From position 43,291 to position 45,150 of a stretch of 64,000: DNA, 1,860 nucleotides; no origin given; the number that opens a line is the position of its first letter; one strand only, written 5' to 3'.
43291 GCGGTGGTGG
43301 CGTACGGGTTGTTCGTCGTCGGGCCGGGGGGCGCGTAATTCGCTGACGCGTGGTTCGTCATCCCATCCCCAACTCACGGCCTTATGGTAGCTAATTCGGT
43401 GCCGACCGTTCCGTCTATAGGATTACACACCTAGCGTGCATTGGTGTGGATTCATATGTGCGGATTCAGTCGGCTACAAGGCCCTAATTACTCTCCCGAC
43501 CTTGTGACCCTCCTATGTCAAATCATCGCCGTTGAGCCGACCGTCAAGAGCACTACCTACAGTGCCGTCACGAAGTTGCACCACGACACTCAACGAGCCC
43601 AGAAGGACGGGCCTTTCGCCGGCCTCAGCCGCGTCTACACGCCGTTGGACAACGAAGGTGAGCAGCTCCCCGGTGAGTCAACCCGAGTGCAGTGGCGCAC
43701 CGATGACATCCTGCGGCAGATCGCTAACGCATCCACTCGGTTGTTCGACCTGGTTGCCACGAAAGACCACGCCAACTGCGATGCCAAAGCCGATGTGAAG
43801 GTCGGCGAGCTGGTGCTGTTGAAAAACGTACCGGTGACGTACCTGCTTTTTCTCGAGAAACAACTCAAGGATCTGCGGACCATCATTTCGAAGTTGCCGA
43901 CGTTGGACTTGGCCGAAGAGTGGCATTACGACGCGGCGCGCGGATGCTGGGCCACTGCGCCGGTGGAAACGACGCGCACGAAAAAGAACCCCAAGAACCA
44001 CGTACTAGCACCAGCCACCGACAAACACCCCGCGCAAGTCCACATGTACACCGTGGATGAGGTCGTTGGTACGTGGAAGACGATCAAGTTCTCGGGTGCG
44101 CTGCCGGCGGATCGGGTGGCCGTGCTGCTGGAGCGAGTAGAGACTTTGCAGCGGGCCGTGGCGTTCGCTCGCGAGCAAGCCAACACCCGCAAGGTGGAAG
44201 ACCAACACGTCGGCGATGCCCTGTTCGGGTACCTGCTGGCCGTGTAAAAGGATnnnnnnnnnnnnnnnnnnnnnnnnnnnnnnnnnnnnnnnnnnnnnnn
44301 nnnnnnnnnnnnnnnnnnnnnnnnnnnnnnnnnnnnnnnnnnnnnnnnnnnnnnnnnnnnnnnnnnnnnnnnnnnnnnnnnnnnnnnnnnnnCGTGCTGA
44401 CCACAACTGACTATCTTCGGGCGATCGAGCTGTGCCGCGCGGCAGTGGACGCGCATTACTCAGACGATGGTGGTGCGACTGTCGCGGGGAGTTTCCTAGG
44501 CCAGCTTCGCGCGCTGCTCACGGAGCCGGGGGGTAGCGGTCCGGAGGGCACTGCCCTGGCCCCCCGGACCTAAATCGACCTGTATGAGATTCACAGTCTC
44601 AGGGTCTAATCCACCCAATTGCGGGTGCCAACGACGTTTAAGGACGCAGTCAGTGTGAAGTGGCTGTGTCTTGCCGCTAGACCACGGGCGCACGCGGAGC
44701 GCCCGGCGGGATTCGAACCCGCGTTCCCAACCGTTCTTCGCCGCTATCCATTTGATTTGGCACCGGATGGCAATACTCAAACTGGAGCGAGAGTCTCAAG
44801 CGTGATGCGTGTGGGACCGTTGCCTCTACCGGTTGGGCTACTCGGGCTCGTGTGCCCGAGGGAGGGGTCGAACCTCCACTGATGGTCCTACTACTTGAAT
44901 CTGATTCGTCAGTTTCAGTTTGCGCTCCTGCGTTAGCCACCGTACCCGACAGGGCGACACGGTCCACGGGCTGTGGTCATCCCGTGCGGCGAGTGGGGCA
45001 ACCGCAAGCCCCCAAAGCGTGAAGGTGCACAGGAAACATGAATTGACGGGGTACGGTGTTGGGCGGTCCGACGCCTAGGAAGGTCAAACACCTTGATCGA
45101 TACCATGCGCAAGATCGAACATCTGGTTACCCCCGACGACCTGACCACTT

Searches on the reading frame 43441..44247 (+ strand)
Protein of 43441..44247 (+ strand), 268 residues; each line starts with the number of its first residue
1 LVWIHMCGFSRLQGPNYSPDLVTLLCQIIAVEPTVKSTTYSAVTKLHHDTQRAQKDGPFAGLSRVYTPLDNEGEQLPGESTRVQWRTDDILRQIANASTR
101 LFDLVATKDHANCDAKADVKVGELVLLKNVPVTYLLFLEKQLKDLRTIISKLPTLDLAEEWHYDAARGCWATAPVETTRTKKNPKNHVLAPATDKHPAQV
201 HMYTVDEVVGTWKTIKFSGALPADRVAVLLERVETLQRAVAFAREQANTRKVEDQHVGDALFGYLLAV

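Call 18: search_protein_families(library=phrogs, proteins=[window:43441-44247:+], max_evalue=0.001)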
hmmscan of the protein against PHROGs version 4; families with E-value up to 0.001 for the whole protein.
window:43441-44247:+ (268 aa): 0 families

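Call 60: search_protein_families(library=pfam, proteins=[window:43441-44247:+], max_evalue=0.001)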
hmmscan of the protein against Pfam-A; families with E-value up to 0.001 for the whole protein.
window:43441-44247:+ (268 aa): 1 family
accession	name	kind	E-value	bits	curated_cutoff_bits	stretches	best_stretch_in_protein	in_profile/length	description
PF25283.1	DUF7873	-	5.3e-100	334.6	27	1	23-266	2-242/244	Family of unknown function (DUF7873)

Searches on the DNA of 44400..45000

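Call 92: search_rna_families(source=window, start=44400, end=45000, threshold=evalue, max_evalue=1, show_alignments=1)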
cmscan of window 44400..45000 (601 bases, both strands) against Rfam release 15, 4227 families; matches with E-value up to 1: 4.
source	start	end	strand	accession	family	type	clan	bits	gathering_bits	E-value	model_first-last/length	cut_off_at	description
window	44635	44753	-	RF02553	YrlA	Gene; sRNA;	-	24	69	0.0098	1-114/114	no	Y RNA-like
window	44792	44899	-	RF02553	YrlA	Gene; sRNA;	-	21.2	69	0.064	1-114/114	no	Y RNA-like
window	44676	44705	-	RF02806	PyrR208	Gene; snRNA; snoRNA; HACA-box;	-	18.3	64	0.38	1-60/60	no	Pyrobaculum sRNA 208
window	44706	44723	-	RF00023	tmRNA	Gene;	CL00001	17.7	47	4.1e-05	346-363/374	no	transfer-messenger RNA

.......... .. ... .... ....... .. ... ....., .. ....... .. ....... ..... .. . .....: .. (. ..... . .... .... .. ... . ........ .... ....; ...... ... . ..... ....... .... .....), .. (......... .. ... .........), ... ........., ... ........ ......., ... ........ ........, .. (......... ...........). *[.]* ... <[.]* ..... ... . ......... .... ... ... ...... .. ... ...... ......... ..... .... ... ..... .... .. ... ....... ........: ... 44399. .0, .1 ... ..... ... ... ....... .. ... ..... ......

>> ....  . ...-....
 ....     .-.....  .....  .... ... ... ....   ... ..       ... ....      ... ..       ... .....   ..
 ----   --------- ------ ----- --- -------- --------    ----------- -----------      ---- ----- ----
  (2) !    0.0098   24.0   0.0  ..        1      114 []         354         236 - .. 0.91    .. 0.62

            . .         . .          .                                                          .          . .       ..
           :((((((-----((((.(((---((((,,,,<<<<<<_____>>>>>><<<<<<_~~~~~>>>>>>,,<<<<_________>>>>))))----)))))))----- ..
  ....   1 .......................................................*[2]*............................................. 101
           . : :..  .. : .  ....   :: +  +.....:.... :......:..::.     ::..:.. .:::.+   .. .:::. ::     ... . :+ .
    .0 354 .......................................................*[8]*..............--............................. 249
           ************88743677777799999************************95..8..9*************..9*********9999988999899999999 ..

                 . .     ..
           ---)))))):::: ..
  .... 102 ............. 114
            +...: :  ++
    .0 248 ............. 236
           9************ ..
